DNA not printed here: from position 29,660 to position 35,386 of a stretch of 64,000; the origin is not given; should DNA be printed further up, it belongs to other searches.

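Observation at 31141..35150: Three ~1.4 kb tandem super-repeats at the DNA level inside the giant gene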

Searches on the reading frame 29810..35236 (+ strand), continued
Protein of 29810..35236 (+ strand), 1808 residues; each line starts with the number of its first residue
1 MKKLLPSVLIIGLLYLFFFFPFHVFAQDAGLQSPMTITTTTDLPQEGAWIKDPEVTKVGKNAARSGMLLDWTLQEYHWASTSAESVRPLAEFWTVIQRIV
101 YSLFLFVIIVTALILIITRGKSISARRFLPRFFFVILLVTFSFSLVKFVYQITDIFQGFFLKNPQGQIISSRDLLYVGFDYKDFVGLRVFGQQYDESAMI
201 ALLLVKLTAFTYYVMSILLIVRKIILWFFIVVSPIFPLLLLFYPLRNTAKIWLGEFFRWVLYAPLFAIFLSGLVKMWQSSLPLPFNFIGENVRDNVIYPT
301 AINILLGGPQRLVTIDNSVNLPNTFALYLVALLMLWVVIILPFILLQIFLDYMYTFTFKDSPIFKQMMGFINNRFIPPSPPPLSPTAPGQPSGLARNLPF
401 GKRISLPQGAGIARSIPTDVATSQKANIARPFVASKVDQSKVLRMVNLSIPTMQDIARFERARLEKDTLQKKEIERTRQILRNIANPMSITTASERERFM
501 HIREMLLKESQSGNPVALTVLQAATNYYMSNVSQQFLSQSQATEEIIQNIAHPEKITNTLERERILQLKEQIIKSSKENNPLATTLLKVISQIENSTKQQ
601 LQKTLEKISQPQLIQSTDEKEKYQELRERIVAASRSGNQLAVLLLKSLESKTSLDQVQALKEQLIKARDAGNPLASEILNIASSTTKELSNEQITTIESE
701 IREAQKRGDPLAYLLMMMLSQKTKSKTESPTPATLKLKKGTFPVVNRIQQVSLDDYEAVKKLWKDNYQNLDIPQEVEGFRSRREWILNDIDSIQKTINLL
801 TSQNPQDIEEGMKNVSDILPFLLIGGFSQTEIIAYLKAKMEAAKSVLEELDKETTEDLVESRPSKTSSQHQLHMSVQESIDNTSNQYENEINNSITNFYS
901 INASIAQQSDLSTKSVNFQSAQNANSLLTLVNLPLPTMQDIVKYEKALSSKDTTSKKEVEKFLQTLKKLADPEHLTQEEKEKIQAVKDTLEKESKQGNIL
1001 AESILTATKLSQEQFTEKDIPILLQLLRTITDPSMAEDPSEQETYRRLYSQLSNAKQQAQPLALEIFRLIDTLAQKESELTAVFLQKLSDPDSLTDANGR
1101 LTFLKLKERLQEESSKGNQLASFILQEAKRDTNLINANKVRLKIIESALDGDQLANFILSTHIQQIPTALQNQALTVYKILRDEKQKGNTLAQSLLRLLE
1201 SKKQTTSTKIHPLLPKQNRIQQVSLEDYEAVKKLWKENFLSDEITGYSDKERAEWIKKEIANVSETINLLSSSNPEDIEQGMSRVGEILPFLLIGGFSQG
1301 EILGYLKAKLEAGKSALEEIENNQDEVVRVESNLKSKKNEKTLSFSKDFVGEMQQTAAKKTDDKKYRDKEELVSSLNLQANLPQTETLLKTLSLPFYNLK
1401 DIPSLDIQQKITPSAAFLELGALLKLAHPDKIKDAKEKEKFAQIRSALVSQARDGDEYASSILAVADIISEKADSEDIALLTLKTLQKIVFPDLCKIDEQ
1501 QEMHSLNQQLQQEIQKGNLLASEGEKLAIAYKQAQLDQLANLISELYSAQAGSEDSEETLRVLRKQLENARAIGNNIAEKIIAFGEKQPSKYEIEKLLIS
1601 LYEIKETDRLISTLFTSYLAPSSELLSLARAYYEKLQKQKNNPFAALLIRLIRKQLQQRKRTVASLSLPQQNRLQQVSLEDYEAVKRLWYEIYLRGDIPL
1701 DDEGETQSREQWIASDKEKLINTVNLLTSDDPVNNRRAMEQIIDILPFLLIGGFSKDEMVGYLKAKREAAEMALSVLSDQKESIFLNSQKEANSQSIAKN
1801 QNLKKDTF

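Call 18: find_encoding_contigs(protein=P0002, flank=10000, max_places=1)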
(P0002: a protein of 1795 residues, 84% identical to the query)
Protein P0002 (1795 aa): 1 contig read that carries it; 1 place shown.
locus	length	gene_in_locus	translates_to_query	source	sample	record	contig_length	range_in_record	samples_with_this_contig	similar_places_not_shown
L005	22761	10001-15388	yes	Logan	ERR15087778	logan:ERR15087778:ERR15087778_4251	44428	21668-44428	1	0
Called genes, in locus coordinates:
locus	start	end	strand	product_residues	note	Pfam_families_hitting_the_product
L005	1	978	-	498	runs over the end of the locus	PF02366:PMT, PF13231:PMT_2 (weak)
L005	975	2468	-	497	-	PF13632:Glyco_trans_2_3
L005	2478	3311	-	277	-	PF01026:TatD_DNase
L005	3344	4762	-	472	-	PF00133:tRNA-synt_1, PF01921:tRNA-synt_1f (faint), PF09334:tRNA-synt_1g, PF00133:tRNA-synt_1, PF01406:tRNA-synt_1e (weak)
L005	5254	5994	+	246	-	PF03444:WHD_HrcA (weak), PF01628:HrcA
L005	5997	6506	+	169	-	PF01025:GrpE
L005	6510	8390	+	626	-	PF00012:HSP70, PF06723:MreB_Mbl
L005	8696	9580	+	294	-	PF00226:DnaJ, PF01556:DnaJ_C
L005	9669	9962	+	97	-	-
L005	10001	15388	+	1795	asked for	-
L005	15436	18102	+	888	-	PF02861:Clp_N, PF13191:AAA_16 (weak), PF00004:AAA, PF17871:AAA_lid_9, PF00004:AAA, PF07724:AAA_2, PF07728:AAA_5, PF10431:ClpB_D2-small, +8 more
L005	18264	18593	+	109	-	-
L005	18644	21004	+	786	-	PF13191:AAA_16 (faint), PF20720:nSTAND3 (faint), PF17871:AAA_lid_9 (faint), PF00158:Sigma54_activat (weak), PF00004:AAA (weak), PF07724:AAA_2, PF07728:AAA_5, PF10431:ClpB_D2-small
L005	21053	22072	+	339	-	PF00092:VWA, PF13519:VWA_2 (weak)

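Call 62: search_protein_families(library=pfam, proteins=[L001:9582-9998:+, L003:9645-9995:+, L004:9690-9992:+, L005:9669-9962:+], max_evalue=1)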
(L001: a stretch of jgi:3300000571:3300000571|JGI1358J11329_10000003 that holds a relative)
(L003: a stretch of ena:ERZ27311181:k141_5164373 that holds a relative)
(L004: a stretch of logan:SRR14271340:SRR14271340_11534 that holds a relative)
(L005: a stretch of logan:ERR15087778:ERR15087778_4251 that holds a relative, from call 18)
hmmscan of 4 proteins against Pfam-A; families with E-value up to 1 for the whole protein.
L001:9582-9998:+ (138 aa): 1 family
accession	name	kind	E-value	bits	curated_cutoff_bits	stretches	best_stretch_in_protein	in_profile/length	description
PF18895.5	T4SS_pilin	-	4e-07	30.5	26.6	1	72-123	17-67/71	Type IV secretion system pilin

L003:9645-9995:+ (116 aa): 1 family
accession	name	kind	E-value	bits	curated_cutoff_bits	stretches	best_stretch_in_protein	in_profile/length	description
PF18895.5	T4SS_pilin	-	0.00061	20.3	26.6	1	50-96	18-63/71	Type IV secretion system pilin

L004:9690-9992:+ (100 aa): 2 families
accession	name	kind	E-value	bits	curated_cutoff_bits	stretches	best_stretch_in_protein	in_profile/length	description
PF18895.5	T4SS_pilin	-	5.7e-05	23.6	26.6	1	37-86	20-68/71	Type IV secretion system pilin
PF24357.1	TMD0_ABC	-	0.16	12.6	27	1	37-90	30-82/159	ABC transporter TMD0 domain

L005:9669-9962:+ (97 aa): 3 families
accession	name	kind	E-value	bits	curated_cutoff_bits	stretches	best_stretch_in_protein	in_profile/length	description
PF18895.5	T4SS_pilin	-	2.5e-05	24.7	26.6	1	30-77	17-63/71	Type IV secretion system pilin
PF18800.6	Atthog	-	0.2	12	29.8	1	54-86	108-139/141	Attenuator of Hedgehog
PF14110.11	DUF4282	-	0.92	10.6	27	0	20-85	11-63/86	Domain of unknown function (DUF4282)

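Call 65: search_protein_families(library=ncbifam, proteins=[window:29810-35233:+], max_evalue=1)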
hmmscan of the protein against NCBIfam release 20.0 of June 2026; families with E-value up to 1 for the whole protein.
window:29810-35233:+ (1808 aa): 1 family
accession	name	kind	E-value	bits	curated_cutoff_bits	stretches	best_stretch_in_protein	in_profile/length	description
NF040878.1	SE1561_fam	subfamily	0.86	9.6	40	0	830-856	2-28/46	SE1561 family protein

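Call 68: find_encoding_contigs(protein=P0105, flank=8000, max_places=1)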
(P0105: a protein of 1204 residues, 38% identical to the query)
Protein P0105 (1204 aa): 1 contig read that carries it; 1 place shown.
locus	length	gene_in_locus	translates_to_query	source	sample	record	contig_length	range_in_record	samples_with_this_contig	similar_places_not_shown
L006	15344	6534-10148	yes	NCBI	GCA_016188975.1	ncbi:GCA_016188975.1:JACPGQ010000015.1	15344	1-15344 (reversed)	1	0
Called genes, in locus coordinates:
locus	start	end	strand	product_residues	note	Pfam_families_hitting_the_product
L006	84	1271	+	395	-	PF07690:MFS_1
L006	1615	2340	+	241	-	PF03444:WHD_HrcA (weak), PF01628:HrcA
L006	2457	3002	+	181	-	PF01025:GrpE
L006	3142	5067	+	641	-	PF00012:HSP70, PF06723:MreB_Mbl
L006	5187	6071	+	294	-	PF00226:DnaJ, PF01556:DnaJ_C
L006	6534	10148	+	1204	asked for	-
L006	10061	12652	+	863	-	-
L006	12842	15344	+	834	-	PF02861:Clp_N, PF23569:NBD_SMAX1, PF00004:AAA, PF17871:AAA_lid_9, PF00004:AAA, PF07724:AAA_2, PF07728:AAA_5, PF10431:ClpB_D2-small, +10 more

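Call 69: find_encoding_contigs(protein=P0061, flank=8000, max_places=1)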
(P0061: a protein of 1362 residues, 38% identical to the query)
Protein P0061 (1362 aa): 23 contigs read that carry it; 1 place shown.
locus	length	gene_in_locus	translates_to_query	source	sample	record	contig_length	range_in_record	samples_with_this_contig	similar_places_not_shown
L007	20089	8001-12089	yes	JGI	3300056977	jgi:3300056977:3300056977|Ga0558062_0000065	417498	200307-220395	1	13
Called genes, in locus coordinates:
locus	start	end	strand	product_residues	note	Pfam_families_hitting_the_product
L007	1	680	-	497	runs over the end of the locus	PF13632:Glyco_trans_2_3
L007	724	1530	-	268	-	PF01026:TatD_DNase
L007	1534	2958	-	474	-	PF00133:tRNA-synt_1, PF01406:tRNA-synt_1e (weak), PF09334:tRNA-synt_1g, PF00133:tRNA-synt_1, PF01406:tRNA-synt_1e (weak)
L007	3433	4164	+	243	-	PF03444:WHD_HrcA (weak), PF01628:HrcA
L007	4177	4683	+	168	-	PF01025:GrpE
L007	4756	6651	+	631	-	PF00012:HSP70, PF06723:MreB_Mbl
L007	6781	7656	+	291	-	PF00226:DnaJ, PF01556:DnaJ_C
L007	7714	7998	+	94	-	PF18895:T4SS_pilin (weak)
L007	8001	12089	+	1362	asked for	PF04610:TrbL (weak)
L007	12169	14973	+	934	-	PF02861:Clp_N, PF13191:AAA_16 (weak), PF00004:AAA, PF17871:AAA_lid_9, PF00004:AAA, PF07724:AAA_2, PF07728:AAA_5, PF10431:ClpB_D2-small, +7 more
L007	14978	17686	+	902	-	PF09471:Peptidase_M64 (faint)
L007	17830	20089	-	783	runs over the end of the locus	-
